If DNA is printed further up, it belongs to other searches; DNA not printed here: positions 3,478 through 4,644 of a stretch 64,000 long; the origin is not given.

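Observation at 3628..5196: Divergent pair: XRE repressor-like gene and a 288-aa HTH-like protein that may be a GafA-type direct activator of the adjacent packaging genes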

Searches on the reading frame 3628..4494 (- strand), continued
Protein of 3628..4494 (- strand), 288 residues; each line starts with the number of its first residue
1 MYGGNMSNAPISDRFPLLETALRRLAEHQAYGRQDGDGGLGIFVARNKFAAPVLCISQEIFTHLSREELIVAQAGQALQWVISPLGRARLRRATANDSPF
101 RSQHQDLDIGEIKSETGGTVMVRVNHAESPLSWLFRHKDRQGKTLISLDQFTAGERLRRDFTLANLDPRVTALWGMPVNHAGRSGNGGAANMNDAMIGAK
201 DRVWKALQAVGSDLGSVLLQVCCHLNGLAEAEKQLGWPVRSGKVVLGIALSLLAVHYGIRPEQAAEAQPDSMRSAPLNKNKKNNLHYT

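Call 38: find_encoding_contigs(protein=P0012, flank=4000, max_places=1)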
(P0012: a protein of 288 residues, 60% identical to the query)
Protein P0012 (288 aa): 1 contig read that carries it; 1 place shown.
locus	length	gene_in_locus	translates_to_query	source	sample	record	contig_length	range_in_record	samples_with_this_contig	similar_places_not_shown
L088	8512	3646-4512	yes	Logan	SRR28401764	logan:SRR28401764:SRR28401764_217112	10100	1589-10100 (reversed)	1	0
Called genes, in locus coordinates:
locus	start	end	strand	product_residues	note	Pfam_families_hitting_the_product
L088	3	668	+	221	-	?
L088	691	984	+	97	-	PF03795:YCII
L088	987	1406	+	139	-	PF01878:EVE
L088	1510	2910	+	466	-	PF00120:Gln-synt_C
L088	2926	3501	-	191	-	PF01381:HTH_3, PF12844:HTH_19 (weak), PF13443:HTH_26, PF13560:HTH_31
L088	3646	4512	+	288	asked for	PF20057:DUF6456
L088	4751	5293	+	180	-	-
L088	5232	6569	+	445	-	PF03237:Terminase_6N, PF17289:Terminase_6C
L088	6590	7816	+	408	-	PF04860:Phage_portal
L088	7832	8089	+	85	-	-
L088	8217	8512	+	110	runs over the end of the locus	-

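Call 39: find_encoding_contigs(protein=P0030, flank=4000, max_places=1)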
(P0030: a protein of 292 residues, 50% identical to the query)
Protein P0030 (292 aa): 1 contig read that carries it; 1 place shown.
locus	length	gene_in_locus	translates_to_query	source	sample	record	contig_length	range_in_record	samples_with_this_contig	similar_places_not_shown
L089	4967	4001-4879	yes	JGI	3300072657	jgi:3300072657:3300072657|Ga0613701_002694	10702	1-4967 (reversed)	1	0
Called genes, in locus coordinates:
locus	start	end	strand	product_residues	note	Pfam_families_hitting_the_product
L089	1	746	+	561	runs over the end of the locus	PF00072:Response_reg, PF00563:EAL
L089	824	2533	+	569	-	PF00534:Glycos_transf_1, PF13692:Glyco_trans_1_4, PF05050:Methyltransf_21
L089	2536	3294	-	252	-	PF00106:adh_short, PF08659:KR, PF13561:adh_short_C2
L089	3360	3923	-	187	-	PF01381:HTH_3, PF12844:HTH_19 (weak), PF13443:HTH_26, PF13560:HTH_31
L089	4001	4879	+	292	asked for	PF20057:DUF6456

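Call 44: predict_structure(alignment_id=A2)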
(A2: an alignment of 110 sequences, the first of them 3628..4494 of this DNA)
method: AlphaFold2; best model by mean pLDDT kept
length: 288 residues; sequences in the alignment: 110
mean_pLDDT: 82.7   pTM: 0.58
mean pLDDT of the five models: 82.7, 82.5, 82.5, 82.3, 82.2
residues with pLDDT >= 90: 173; 70-90: 39; 50-70: 50; < 50: 26
segments of 3 or more residues with pLDDT < 50: 1-3, 176-186, 286-288
pLDDT, mean of each block of 10 residues (from residue 1): 56 86 98 96 97 96 97 96 97 73 66 82 76 93 96 95 82 48 49 84 96 96 93 94 96 95 55 52 51
secondary structure, 60 per line:
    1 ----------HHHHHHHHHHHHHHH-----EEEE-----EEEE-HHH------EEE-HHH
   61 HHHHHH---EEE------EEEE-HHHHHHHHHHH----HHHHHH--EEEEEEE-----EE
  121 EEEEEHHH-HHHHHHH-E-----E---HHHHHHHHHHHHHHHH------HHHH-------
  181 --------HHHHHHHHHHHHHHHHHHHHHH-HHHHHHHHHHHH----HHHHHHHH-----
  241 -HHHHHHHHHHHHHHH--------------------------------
elements in order: H11-25 E31-34 E40-43 E54-56 H58-66 E70-72 E79-82 H84-94 H99-104 E107-113 E119-125 H130-136 H148-163 H170-173 H189-210 H212-223 H228-235 H242-256
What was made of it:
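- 3628..4479 (-): gafZ-type gene. 283 aa from ATG 4479; the maximal ORF of 288 aa starts at 4494. An N-terminal alpha/beta domain (about aa 11-94 of the 288-aa numbering) is followed by DUF6456 (aa 122-258), which ends in a sigma region-4-like HTH. AF2 pLDDT 82.7 (call 44).
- On GafA/GafZ family (Pfam DUF6456, PF20057): AF2 model pLDDT 82.7 (call 44).
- Checked: It folds as helix-turn-helix (H228-235, H242-256; call 44).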

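Call 63: search_dna_similar(query=window:3628-4494:-, collection=phages, mode=protein, max_evalue=0.001, max_rows=30)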
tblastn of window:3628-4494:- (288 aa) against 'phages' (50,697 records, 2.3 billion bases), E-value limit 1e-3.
Records with a match: 1; places in all: 1; records where one place covers at least 80% of the query: 0.
Best place of each record, by identity: <60% 1.
By first word of the organism name: Bacteriophage 1.
By host as written in the record: - 1.
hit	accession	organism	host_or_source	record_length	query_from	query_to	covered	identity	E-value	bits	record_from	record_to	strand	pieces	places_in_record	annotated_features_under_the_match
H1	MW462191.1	Bacteriophage sp.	freshwater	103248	50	257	72%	39.9%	1e-34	137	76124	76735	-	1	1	hypothetical protein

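Call 64: get_annotated_region(hit=H1, flank=9000)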
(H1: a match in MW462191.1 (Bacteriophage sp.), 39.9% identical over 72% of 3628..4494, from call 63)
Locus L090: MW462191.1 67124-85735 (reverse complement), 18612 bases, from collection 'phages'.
description: Bacteriophage sp. isolate contig405706 genomic sequence.
organism: Bacteriophage sp. (NCBI taxid 38018)
taxonomy: Viruses
host: -; source: freshwater; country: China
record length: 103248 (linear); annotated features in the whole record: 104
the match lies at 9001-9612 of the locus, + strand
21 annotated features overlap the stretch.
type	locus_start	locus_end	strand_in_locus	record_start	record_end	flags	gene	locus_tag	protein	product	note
CDS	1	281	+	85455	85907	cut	-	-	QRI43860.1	hypothetical protein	-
CDS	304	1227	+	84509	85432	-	-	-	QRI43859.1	putative diheme cytochrome c-553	-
CDS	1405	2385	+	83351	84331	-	-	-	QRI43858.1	alkanesulfonate ABC transporter substrate-binding protein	alkanesulfonate ABC transporter substrate-binding protein SsuA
CDS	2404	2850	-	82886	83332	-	-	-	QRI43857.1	hypothetical protein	-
CDS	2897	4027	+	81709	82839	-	-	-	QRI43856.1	Tet(X4)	-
CDS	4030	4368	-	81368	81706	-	-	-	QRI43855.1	hypothetical protein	-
CDS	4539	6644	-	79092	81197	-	-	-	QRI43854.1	protease II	-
CDS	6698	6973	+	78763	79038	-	-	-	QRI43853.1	hypothetical protein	-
CDS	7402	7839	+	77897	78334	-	-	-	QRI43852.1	transcriptional regulator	-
CDS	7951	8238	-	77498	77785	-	-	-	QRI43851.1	hypothetical protein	-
CDS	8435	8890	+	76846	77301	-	-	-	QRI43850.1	DNA-binding protein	-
CDS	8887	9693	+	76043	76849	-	-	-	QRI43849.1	hypothetical protein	-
CDS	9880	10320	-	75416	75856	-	-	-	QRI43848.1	sulfur acceptor protein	-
CDS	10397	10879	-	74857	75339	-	-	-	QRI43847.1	hypothetical protein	-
CDS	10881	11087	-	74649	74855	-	-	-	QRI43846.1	hypothetical protein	-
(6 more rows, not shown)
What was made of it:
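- Tried and rejected: The phage database gave one hit, which looks like a mislabelled bacterial contig (calls 63, 64).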

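Call 78: list_cluster_members(proteins=[P0001, P0121, P0008, P0124, P0128])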
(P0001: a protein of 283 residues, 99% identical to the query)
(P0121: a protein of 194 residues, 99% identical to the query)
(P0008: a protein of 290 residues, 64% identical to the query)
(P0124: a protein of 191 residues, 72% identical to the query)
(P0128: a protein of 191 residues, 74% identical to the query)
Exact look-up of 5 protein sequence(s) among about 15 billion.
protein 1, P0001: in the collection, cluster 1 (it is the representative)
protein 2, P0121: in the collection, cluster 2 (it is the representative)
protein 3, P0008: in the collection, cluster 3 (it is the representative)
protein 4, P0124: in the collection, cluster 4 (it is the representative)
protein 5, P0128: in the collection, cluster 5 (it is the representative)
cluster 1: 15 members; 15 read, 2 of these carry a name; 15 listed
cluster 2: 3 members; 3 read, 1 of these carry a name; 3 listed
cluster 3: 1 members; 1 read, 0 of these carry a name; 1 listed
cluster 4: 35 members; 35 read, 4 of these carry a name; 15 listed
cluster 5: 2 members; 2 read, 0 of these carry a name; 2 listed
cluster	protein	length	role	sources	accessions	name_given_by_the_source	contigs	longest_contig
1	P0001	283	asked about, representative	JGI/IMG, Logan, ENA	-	-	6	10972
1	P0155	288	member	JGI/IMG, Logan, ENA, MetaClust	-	\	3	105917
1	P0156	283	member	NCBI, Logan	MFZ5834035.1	MAG: DUF6456 domain-containing protein [Pseudomonadota bacterium]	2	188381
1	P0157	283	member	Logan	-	-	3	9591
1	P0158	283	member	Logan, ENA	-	-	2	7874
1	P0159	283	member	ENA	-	-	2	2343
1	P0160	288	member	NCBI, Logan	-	-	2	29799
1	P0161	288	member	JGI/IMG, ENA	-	-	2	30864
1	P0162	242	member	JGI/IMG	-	-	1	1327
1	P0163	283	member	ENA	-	-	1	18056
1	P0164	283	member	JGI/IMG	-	-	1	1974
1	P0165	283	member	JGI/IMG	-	-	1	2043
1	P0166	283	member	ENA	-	-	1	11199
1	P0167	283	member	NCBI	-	-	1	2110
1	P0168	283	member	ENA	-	-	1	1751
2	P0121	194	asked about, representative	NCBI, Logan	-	-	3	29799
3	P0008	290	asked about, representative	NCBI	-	-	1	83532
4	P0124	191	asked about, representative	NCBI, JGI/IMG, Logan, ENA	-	-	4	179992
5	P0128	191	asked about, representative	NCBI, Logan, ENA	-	-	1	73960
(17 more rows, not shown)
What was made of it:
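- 3628..4479 (-): NCBI lists it as 283 aa (call 78).
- Checked: NCBI lists the protein as 283 aa (MFZ5834035.1, call 78).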

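Call 79: find_encoding_contigs(protein=window:3628-4479:-, flank=10000, max_places=3)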
Protein window:3628-4479:- (283 aa): 2 contigs read that carry it; 2 places shown.
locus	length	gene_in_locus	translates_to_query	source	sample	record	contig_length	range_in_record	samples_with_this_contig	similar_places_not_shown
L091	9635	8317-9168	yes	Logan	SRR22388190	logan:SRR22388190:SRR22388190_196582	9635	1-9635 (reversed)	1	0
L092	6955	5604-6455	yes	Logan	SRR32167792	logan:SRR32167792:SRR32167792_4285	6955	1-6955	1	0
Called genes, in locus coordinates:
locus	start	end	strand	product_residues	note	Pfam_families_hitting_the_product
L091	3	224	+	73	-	?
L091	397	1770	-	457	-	PF05787:PhoX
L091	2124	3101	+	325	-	PF03741:TerC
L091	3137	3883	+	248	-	PF04391:DUF533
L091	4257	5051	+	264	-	PF13444:Acetyltransf_5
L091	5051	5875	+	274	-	PF01553:Acyltransferase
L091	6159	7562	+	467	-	PF00120:Gln-synt_C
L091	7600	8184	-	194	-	PF13443:HTH_26, PF13560:HTH_31, PF01381:HTH_3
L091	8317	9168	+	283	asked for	PF20057:DUF6456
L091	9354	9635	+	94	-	?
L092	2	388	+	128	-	?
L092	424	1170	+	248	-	PF04391:DUF533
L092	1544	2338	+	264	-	PF13444:Acetyltransf_5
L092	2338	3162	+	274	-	PF01553:Acyltransferase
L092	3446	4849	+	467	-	PF00120:Gln-synt_C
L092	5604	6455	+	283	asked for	PF20057:DUF6456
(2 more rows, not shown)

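Call 80: find_encoding_contigs(protein=P0156, flank=10000, max_places=2)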
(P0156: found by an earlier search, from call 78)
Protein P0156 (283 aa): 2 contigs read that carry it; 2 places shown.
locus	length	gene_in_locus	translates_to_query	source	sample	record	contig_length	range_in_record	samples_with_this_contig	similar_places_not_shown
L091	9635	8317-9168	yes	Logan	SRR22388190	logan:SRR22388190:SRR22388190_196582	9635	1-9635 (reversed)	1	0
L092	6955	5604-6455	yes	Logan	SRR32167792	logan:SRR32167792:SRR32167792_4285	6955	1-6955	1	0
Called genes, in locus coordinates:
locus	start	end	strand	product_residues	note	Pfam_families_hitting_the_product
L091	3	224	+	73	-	?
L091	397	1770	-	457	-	PF05787:PhoX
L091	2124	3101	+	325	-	PF03741:TerC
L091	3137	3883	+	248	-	PF04391:DUF533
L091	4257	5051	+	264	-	PF13444:Acetyltransf_5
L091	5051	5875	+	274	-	PF01553:Acyltransferase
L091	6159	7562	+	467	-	PF00120:Gln-synt_C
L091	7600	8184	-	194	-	PF13443:HTH_26, PF13560:HTH_31, PF01381:HTH_3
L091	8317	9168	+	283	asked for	PF20057:DUF6456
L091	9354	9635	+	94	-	?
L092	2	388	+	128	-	?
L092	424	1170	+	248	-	PF04391:DUF533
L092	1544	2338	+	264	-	PF13444:Acetyltransf_5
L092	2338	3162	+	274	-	PF01553:Acyltransferase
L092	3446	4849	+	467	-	PF00120:Gln-synt_C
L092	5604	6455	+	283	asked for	PF20057:DUF6456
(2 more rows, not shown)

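Call 82: find_related_loci(query=A1, collection=viral_contigs, flank=8000)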
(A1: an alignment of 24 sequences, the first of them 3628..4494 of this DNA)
Query A1 (288 aa) in viral_contigs; peptide patterns used: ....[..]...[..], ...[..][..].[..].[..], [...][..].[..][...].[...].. (x = any residue, [..] = any of these).
37 stretches matched a pattern; 6 encode a relative of the query (tblastn E <= 1e-3); 6 distinct loci.
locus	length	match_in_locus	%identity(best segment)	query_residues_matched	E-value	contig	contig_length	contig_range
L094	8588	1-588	66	94-288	4e-80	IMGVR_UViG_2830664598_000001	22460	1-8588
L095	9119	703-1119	47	115-259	3e-32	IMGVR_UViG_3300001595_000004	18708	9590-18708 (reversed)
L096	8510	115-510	46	121-258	2e-27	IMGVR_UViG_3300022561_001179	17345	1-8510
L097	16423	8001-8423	40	111-257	7e-23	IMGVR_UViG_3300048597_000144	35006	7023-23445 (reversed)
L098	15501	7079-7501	39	111-257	9e-22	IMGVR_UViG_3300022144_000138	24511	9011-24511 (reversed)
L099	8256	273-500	55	181-257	1e-16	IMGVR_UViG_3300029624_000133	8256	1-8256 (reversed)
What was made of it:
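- IMG/VR holds six related contigs classed as viral (call 82).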
